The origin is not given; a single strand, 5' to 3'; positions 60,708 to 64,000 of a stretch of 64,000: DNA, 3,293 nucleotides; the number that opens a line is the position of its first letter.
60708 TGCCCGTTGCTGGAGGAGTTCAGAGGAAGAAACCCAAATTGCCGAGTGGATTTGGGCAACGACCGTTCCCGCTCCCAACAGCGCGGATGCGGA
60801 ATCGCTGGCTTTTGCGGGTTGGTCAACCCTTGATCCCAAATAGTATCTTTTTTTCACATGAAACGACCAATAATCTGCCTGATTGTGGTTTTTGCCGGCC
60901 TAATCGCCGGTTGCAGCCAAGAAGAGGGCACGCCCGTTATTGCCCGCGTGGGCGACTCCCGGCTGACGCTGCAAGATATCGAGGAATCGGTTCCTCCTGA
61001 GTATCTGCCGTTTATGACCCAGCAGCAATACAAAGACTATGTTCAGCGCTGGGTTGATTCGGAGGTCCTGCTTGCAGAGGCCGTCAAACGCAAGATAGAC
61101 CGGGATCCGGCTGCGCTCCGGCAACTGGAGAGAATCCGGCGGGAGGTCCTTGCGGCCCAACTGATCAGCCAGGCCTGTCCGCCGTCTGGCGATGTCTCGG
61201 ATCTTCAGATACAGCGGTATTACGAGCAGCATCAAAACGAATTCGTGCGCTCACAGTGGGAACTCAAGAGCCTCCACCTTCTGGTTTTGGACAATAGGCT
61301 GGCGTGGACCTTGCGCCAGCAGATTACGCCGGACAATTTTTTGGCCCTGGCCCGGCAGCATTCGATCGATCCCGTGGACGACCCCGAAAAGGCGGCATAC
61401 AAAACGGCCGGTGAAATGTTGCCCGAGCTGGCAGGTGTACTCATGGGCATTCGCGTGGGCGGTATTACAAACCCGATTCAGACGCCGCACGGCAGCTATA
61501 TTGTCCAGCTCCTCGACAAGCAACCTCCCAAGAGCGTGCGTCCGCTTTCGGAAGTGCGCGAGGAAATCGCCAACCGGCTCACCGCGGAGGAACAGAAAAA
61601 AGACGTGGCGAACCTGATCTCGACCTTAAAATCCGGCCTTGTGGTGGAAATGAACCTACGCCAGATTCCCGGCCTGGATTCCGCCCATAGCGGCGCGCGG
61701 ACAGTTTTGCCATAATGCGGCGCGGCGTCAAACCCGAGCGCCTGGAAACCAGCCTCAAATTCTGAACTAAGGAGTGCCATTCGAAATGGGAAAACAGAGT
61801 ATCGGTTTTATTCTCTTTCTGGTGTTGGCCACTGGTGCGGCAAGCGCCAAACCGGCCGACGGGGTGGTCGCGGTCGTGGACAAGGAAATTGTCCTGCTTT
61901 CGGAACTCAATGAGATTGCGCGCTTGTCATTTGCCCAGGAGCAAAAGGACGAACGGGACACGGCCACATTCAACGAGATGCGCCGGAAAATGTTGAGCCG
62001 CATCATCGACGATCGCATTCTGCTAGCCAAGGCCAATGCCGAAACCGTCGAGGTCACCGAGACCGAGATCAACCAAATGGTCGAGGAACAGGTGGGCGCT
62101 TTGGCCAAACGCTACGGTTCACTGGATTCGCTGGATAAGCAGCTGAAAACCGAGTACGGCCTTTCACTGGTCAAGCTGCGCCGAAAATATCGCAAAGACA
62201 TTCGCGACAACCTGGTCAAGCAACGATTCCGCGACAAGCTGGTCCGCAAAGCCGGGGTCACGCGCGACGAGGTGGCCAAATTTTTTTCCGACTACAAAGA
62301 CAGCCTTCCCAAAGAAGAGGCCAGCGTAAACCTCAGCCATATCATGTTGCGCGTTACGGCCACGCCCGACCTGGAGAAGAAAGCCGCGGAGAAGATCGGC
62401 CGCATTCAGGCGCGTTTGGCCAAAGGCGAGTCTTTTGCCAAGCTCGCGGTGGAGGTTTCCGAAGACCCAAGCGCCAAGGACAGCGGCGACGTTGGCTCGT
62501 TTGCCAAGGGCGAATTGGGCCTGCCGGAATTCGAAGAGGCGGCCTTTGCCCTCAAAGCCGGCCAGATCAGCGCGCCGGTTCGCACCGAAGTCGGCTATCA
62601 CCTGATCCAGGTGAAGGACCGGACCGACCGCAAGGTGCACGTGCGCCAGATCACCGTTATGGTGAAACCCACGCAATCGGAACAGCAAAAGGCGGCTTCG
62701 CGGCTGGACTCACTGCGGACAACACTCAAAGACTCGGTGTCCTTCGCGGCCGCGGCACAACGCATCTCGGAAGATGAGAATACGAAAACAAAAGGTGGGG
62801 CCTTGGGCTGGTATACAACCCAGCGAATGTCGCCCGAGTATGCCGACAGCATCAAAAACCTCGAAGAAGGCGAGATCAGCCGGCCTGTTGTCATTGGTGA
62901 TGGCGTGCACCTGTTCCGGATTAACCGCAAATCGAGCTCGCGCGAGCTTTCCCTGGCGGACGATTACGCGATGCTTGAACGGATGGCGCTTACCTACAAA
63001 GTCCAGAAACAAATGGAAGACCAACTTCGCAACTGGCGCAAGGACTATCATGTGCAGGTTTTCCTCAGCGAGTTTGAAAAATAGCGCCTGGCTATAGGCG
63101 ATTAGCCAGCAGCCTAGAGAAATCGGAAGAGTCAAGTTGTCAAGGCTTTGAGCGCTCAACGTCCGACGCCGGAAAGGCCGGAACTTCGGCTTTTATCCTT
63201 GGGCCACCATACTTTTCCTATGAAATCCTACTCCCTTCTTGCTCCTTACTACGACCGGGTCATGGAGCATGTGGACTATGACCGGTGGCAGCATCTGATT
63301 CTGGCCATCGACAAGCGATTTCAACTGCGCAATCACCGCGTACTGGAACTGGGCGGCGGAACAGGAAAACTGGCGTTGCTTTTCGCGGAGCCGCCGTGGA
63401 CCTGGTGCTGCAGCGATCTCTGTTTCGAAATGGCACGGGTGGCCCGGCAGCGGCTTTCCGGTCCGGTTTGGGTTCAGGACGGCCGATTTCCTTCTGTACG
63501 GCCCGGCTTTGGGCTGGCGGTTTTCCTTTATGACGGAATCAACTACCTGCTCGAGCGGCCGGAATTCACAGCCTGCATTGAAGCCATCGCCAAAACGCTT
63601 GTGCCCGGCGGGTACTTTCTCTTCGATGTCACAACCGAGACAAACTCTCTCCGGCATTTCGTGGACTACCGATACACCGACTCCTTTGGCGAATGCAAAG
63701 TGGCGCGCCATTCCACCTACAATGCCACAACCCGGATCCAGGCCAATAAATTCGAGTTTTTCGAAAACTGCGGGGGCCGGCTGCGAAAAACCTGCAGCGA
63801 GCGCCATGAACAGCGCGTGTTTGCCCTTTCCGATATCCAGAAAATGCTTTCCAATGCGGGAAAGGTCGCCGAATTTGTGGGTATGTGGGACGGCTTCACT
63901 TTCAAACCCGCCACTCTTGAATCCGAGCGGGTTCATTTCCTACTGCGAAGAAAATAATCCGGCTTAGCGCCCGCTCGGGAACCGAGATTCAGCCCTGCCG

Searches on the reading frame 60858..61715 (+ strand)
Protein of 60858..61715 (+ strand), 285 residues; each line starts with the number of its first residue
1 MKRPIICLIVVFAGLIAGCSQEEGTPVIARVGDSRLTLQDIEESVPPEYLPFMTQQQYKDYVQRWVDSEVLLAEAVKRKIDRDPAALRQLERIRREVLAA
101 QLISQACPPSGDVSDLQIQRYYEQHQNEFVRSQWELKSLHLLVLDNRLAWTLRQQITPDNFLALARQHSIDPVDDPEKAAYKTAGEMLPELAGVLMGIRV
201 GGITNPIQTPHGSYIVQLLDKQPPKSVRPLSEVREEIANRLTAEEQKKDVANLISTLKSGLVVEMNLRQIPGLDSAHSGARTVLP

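Call 63: search_protein_families(library=pfam, proteins=[window:60858-61715:+], max_evalue=0.00001)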
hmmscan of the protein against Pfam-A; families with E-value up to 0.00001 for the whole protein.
window:60858-61715:+ (285 aa): 2 families
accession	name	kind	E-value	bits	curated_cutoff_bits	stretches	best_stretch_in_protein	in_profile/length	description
PF13145.12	Rotamase_2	-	4.9e-12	47.2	27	1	113-235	1-121/121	PPIC-type PPIASE domain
PF00639.27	Rotamase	-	6e-07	30.8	21.7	1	154-218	27-95/97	PPIC-type PPIASE domain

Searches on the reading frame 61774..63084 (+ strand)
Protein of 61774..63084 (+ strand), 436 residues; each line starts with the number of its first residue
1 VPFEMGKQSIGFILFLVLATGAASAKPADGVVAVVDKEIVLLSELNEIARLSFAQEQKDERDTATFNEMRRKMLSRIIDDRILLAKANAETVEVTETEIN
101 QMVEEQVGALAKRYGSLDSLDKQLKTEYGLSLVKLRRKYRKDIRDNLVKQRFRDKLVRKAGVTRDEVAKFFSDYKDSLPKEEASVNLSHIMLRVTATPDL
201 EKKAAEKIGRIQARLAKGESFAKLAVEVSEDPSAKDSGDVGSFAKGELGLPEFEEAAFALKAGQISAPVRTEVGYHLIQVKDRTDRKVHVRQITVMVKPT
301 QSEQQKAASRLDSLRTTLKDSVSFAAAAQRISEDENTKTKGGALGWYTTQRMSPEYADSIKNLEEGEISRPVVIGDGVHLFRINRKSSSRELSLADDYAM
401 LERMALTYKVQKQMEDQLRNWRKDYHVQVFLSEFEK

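Call 34: search_protein_families(library=pfam, proteins=[window:61774-63084:+], max_evalue=0.00001)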
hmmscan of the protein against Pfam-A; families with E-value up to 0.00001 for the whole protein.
window:61774-63084:+ (436 aa): 5 families
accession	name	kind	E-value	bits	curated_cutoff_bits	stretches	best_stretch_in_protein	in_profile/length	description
PF13616.12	Rotamase_3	-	1.9e-42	144.9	22.5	2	181-283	12-115/116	PPIC-type PPIASE domain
PF00639.27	Rotamase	-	3.3e-42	143.8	21.7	2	189-282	1-97/97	PPIC-type PPIASE domain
PF13145.12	Rotamase_2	-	2.3e-19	70.8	27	2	162-285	1-110/121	PPIC-type PPIASE domain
PF09312.16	SurA_N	-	1.1e-10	42.1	30.8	1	29-151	2-116/118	SurA N-terminal domain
PF13624.11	SurA_N_3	-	5.2e-07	30.1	27.2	1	15-132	24-145/162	SurA-like N-terminal domain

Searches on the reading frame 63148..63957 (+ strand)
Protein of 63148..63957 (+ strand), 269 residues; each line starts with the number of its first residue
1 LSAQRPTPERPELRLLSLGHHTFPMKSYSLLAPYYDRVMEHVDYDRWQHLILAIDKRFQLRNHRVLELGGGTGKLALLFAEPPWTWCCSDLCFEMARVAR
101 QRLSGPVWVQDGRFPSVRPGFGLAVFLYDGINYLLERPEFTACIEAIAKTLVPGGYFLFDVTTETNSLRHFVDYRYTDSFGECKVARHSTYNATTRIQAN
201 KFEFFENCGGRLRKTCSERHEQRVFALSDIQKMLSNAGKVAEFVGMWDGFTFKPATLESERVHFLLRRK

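Call 63: search_protein_families(library=pfam, proteins=[window:63148-63957:+], max_evalue=0.00001)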
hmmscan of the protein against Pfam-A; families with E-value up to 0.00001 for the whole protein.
window:63148-63957:+ (269 aa): 2 families
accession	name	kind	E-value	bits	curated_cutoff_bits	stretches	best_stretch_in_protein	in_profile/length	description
PF13489.12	Methyltransf_23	-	4.1e-07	30.3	27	1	45-181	7-139/164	Methyltransferase domain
PF13649.12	Methyltransf_25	-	7.6e-07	30.2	27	1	65-155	1-97/97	Methyltransferase domain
